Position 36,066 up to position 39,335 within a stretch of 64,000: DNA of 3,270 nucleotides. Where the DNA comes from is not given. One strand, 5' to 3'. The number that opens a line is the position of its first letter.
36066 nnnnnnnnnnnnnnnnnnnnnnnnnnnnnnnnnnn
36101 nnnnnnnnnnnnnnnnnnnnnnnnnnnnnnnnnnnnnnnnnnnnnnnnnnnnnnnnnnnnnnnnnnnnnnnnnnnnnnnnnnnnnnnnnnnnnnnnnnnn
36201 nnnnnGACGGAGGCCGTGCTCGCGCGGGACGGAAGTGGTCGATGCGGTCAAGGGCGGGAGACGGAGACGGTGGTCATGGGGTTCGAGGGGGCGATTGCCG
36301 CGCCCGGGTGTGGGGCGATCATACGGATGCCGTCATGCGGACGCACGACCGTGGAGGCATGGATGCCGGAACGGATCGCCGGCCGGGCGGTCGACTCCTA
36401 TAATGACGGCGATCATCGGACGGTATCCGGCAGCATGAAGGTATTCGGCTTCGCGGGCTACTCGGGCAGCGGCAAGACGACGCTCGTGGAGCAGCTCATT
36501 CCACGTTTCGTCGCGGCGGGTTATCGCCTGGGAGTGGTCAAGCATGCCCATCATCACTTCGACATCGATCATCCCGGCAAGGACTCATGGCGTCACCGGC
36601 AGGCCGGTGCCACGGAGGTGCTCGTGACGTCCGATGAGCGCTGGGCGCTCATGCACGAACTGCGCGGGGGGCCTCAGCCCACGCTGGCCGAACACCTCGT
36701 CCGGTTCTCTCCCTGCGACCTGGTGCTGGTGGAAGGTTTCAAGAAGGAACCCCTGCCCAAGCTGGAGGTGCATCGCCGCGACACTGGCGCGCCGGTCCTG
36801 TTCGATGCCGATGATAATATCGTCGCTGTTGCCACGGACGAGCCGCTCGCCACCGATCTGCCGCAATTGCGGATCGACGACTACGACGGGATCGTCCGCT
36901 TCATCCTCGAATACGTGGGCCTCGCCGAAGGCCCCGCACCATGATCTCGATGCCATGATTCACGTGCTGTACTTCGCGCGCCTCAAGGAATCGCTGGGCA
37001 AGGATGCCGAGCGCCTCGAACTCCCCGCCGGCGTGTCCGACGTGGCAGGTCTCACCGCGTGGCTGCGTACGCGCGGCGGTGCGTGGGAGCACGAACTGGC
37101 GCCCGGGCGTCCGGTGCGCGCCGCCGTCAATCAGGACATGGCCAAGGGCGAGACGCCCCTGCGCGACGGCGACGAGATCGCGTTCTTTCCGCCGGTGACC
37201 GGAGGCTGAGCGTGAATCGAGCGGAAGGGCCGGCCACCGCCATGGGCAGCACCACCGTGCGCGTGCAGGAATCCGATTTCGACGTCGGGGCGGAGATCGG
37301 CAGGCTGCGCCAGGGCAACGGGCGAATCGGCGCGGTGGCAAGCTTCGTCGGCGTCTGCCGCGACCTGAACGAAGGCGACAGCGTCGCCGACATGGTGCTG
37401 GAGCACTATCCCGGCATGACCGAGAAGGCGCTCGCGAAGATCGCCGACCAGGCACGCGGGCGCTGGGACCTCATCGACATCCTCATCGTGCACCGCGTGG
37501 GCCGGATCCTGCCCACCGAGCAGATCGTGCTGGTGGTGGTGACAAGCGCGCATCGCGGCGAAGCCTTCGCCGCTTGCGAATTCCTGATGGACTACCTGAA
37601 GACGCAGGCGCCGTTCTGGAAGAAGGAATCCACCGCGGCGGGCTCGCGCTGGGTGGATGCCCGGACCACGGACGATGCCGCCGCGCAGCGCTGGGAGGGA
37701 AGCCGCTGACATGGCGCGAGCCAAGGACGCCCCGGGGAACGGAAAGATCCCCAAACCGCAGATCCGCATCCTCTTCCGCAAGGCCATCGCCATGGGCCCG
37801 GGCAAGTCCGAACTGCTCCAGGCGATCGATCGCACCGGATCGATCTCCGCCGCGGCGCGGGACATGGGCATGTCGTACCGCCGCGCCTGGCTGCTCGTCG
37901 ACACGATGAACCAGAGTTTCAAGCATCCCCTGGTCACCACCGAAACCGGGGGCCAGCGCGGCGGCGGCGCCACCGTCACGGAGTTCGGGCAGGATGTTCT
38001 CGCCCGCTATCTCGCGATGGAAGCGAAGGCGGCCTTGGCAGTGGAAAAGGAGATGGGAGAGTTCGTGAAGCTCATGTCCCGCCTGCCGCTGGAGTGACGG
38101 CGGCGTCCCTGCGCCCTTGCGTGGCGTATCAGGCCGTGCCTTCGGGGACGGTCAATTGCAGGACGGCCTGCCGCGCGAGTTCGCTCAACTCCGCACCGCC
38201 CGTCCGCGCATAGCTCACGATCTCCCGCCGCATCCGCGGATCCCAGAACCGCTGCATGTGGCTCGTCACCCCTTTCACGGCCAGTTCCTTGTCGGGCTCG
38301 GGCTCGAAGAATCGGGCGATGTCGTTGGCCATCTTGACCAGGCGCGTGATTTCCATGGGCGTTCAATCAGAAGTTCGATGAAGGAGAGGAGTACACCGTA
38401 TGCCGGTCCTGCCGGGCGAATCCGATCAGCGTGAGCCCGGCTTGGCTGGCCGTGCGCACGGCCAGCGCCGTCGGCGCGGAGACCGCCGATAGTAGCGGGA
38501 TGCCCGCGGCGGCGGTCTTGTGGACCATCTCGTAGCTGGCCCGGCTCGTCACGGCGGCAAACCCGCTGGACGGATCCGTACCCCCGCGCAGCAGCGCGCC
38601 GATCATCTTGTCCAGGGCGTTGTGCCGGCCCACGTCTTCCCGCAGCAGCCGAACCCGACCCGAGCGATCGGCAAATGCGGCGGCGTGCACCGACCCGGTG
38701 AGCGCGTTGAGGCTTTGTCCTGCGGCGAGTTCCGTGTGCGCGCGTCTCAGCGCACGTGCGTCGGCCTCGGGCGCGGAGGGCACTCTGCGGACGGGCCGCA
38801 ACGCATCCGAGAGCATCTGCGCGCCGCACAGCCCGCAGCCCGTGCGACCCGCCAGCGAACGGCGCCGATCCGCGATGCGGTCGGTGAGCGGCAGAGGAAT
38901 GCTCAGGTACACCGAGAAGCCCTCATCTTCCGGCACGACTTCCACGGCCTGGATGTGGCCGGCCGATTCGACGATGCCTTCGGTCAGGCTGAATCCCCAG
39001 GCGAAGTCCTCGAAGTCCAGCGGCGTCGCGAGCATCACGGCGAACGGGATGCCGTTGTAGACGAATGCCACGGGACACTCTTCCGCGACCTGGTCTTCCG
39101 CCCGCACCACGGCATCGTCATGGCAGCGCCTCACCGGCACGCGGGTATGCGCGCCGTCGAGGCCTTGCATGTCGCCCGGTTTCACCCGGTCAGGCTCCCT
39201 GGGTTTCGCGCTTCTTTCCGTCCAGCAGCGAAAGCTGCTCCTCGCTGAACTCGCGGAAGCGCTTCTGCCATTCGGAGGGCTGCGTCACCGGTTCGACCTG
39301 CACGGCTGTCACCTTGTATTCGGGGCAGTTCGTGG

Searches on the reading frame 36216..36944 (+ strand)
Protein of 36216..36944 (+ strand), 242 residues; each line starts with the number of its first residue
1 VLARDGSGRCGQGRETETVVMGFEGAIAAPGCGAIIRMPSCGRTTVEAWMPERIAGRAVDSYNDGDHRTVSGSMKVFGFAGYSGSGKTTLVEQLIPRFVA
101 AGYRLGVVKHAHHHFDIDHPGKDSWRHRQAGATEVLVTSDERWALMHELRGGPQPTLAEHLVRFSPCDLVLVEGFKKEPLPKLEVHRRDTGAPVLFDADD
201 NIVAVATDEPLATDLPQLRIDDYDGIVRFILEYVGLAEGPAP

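Call 51: search_protein_families(library=pfam, proteins=[window:36216-36944:+])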
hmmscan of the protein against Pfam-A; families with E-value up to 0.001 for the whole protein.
window:36216-36944:+ (242 aa): 3 families
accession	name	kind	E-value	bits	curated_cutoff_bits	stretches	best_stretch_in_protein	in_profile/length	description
PF03205.20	MobB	-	8.7e-52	175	26.6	1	76-208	1-133/133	Molybdopterin guanine dinucleotide synthesis protein B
PF03308.22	MeaB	-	3.4e-05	23.4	23.1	1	70-108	29-67/273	Methylmalonyl Co-A mutase-associated GTPase MeaB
PF25199.1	nSTAND_NTPase5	-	0.00094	19.5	34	0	53-113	23-81/145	Novel STAND NTPase 5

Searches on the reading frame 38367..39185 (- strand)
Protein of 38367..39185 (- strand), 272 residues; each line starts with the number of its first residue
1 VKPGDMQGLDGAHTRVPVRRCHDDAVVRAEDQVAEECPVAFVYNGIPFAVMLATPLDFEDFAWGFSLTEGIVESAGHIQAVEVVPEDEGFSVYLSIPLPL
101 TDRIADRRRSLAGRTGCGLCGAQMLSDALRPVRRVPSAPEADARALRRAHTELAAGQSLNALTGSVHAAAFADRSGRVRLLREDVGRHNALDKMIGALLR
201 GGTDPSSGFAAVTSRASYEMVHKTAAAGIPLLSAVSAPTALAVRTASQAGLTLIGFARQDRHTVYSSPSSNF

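Call 51: search_protein_families(library=pfam, proteins=[window:38367-39185:-])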
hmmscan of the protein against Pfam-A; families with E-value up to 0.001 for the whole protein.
window:38367-39185:- (272 aa): 1 family
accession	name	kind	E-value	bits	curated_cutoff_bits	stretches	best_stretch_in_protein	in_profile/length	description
PF02634.21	FdhD-NarQ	-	1e-70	238.6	27.2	1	34-269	1-234/237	FdhD/NarQ family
